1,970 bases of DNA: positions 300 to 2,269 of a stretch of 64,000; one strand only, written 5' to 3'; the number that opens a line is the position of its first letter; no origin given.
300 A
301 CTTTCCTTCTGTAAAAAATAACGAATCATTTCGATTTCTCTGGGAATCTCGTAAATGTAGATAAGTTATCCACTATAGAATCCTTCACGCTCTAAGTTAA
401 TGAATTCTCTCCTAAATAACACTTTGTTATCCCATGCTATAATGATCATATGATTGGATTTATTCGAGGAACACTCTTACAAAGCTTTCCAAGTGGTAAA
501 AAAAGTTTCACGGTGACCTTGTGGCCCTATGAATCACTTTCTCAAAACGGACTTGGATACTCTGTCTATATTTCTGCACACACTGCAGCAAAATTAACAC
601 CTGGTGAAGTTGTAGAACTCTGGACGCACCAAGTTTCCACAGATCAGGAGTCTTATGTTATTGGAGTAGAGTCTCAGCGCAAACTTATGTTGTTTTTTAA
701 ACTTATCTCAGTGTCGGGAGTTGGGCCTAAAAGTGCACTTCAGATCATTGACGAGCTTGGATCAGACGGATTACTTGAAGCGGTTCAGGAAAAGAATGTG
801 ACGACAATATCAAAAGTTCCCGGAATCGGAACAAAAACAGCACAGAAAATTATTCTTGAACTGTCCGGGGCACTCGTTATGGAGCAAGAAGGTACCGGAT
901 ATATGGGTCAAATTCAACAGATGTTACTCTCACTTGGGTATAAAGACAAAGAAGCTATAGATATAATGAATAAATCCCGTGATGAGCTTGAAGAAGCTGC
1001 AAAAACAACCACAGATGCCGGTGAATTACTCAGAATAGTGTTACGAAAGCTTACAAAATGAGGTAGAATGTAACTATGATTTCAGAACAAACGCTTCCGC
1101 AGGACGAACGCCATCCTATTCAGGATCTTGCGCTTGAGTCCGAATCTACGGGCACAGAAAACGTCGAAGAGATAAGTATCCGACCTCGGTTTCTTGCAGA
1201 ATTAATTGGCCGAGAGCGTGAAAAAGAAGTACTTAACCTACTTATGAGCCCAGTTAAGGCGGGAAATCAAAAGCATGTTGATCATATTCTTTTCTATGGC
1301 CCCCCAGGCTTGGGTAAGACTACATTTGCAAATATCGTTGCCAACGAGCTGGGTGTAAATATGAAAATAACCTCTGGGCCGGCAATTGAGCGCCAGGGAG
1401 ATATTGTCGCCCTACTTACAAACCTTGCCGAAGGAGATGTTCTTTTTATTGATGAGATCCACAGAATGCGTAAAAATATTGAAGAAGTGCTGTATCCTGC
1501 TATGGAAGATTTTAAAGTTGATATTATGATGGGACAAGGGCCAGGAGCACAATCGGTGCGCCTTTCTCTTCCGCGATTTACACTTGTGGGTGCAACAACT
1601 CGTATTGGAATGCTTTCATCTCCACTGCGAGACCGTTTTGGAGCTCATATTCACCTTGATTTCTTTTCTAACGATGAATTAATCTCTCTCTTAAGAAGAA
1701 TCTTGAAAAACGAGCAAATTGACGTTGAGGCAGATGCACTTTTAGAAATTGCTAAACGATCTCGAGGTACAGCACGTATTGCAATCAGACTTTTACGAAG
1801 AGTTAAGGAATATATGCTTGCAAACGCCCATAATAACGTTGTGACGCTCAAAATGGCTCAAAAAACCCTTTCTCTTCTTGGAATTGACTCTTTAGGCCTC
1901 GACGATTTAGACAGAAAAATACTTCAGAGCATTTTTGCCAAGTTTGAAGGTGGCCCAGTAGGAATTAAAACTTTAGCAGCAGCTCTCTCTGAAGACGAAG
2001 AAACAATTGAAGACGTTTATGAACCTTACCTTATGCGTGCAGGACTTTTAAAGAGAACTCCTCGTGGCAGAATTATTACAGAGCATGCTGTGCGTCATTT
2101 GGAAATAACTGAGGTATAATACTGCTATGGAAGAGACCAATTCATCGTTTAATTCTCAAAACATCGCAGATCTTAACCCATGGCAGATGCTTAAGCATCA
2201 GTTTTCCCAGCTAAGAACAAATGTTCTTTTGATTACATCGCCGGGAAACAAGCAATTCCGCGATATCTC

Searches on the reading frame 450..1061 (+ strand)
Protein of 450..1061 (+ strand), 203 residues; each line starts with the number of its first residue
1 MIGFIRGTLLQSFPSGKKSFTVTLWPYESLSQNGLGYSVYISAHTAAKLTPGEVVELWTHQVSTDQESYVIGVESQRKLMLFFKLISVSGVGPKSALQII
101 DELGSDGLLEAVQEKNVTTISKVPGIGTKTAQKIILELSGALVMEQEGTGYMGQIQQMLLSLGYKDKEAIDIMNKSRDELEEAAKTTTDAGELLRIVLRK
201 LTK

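Call 17: search_protein_families(library=pfam, proteins=[window:450-1061:+], max_evalue=0.001)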
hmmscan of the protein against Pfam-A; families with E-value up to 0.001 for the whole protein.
window:450-1061:+ (203 aa): 5 families
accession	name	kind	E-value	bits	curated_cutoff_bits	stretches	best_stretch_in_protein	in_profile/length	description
PF14520.12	HHH_5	-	3.3e-15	56.7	27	1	84-138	3-55/57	Helix-hairpin-helix domain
PF00633.29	HHH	-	7.9e-09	35.4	24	1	109-135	2-28/30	Helix-hairpin-helix motif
PF01330.27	RuvA_N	-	4.9e-08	33.4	23.6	1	1-63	1-52/61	RuvA N terminal domain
PF21176.3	RecR_HhH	-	1.5e-05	25.2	27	0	120-138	8-26/45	RecR, helix-hairpin-helix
PF01367.25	5_3_exonuc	-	2.9e-05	24.9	40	0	119-138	19-38/97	5'-3' exonuclease, C-terminal SAM fold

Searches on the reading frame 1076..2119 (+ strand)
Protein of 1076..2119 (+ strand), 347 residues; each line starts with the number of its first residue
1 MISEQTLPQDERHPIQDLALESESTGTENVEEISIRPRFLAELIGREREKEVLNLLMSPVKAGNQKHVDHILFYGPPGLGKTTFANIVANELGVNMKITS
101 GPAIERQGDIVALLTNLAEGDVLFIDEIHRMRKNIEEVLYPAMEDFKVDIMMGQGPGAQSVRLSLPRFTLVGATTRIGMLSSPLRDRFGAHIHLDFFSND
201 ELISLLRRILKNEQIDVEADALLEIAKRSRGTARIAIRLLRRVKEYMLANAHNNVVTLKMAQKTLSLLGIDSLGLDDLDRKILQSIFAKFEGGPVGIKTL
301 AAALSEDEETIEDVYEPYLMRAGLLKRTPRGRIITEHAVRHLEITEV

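Call 17: search_protein_families(library=pfam, proteins=[window:1076-2119:+], max_evalue=0.001)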
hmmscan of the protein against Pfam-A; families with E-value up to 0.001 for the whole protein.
window:1076-2119:+ (347 aa): 12 families
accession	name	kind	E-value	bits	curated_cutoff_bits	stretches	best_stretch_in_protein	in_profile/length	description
PF05496.18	RuvB_N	-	2.1e-70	236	27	1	35-194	1-159/159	Holliday junction DNA helicase RuvB P-loop domain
PF05491.19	RuvB_C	-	6.6e-27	93.7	24.7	1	273-343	2-72/72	RuvB C-terminal winged helix domain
PF00004.35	AAA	-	8.2e-23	81.7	21.2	1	71-194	1-129/131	ATPase family associated with various cellular activities (AAA)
PF17864.7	AAA_lid_4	-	5.9e-16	58.4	27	1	198-271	2-74/74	RuvB AAA lid domain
PF07728.20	AAA_5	-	1.7e-09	38.3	22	1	70-188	1-139/139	AAA domain (dynein-related subfamily)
PF01078.27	Mg_chelatase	-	1.9e-06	27.9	20.3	0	116-152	103-139/207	Magnesium chelatase, subunit ChlI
PF13191.12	AAA_16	-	6.1e-06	27.3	32.6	1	42-94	1-50/167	AAA ATPase domain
PF00910.28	RNA_helicase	-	8e-05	23.5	21.5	1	71-151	1-83/105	RNA helicase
PF05673.19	DUF815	-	0.0005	19.7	23.8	0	37-127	24-115/249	Protein of unknown function (DUF815)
PF02367.23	TsaE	-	0.00079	19.8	26.6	0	66-100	19-53/128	Threonylcarbamoyl adenosine biosynthesis protein TsaE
PF00493.29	MCM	-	0.00085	18.9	23.3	0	117-150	119-152/224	MCM P-loop domain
PF13401.12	AAA_22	-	0.00098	19.9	27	0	70-92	7-29/130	AAA domain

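Call 82: find_encoding_contigs(protein=window:1076-2119:+, flank=10000, max_places=3)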
Protein window:1076-2119:+ (347 aa): 2 contigs read that carry it; 2 places shown.
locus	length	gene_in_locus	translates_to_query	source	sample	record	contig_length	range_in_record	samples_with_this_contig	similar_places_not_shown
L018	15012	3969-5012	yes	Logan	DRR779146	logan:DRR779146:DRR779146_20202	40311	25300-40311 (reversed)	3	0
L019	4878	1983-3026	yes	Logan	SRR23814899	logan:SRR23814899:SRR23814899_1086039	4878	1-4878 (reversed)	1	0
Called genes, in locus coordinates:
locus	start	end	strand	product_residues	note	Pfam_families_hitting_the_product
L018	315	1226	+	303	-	PF12773:DZR (weak)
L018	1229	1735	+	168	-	-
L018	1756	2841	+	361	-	PF00849:PseudoU_synth_2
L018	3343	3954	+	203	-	PF01330:RuvA_N (weak), PF00633:HHH (faint), PF14520:HHH_5, PF21176:RecR_HhH (faint)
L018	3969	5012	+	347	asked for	PF01078:Mg_chelatase (faint), PF05496:RuvB_N, PF13191:AAA_16 (faint), PF00004:AAA, PF07728:AAA_5, PF17864:AAA_lid_4, PF05491:WHD_RuvB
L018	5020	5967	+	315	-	-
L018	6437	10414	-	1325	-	-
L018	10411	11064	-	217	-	-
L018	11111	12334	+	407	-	PF02899:Phage_int_SAM_1 (faint), PF00589:Phage_integrase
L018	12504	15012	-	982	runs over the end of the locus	PF00521:DNA_topoisoIV, PF03989:DNA_gyraseA_C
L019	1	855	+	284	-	?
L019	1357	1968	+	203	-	PF01330:RuvA_N (weak), PF00633:HHH (faint), PF14520:HHH_5, PF21176:RecR_HhH (faint)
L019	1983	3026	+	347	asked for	PF01078:Mg_chelatase (faint), PF05496:RuvB_N, PF13191:AAA_16 (faint), PF00004:AAA, PF07728:AAA_5, PF17864:AAA_lid_4, PF05491:WHD_RuvB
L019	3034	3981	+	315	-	-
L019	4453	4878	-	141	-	?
